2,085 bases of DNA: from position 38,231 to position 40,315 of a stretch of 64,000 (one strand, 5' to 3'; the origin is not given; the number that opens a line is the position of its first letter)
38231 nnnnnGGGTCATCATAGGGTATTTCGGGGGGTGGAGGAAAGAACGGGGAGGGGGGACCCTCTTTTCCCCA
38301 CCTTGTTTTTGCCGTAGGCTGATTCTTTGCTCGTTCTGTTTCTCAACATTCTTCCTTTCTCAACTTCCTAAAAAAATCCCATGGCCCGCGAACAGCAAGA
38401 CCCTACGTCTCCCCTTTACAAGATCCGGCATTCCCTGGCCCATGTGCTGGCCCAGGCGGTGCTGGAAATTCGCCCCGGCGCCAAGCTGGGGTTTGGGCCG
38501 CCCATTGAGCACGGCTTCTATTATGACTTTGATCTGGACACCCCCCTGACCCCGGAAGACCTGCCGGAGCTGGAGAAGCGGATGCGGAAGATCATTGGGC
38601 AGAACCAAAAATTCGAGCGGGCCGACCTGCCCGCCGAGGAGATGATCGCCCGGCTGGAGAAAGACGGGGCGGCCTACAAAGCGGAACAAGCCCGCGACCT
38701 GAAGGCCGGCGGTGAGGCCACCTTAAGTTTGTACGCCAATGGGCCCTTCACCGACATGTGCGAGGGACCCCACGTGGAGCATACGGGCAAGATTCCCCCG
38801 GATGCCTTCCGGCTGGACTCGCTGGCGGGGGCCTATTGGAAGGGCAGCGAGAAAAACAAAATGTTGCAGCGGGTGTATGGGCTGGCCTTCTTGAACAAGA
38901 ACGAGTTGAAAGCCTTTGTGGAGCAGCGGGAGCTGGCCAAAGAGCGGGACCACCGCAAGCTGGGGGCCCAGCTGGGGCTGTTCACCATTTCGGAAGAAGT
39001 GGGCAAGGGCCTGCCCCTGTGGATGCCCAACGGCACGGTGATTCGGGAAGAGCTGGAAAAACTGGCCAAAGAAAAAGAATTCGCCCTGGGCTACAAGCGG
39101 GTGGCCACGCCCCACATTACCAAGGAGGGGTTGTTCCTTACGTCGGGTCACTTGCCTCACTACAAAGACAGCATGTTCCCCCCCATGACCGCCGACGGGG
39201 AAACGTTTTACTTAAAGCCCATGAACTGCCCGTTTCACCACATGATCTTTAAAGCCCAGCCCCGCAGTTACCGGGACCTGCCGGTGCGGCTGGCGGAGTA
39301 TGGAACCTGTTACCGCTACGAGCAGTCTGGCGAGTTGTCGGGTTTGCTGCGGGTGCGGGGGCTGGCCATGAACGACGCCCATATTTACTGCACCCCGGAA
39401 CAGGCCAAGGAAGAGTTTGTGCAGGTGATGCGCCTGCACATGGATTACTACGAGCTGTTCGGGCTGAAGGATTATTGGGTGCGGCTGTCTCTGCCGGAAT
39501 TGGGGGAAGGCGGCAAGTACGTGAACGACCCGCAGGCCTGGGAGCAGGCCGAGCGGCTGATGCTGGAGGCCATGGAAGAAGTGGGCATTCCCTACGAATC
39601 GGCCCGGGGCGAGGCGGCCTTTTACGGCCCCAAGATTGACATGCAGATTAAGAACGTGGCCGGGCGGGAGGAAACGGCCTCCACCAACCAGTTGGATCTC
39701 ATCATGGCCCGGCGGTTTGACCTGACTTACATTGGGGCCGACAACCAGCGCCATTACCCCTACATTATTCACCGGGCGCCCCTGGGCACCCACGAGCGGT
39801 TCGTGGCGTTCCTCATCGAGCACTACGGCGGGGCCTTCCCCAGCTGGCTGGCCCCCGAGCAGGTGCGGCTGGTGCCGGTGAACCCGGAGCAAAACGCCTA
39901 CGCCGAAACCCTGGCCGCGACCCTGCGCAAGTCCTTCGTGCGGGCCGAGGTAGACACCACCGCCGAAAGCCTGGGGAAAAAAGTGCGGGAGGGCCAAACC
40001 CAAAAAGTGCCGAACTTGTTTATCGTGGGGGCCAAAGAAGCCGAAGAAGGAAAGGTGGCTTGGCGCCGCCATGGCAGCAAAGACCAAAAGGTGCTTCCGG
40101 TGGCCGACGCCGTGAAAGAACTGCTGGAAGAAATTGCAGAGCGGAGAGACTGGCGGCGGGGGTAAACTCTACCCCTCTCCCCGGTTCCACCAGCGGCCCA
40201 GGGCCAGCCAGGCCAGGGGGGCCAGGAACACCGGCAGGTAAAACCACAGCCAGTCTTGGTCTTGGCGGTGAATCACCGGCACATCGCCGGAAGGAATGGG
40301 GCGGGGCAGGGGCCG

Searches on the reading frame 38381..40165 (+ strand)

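Call 63: search_protein_families(library=pfam, proteins=[window:38381-40165:+], max_evalue=0.00001)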
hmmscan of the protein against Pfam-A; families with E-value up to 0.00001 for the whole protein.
window:38381-40165:+ (594 aa): 3 families
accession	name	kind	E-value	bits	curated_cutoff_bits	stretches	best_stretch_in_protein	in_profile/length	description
PF00587.30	tRNA-synt_2b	-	8.5e-39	133.9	29.3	1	273-482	8-179/179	tRNA synthetase class II core domain (G, H, P, S and T)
PF03129.25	HGTP_anticodon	-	4.4e-18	65.7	21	1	494-583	1-93/94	Anticodon binding domain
PF07973.19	tRNA_SAD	-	5.5e-11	42.7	24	1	116-166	2-44/44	Threonyl and Alanyl tRNA synthetase second additional domain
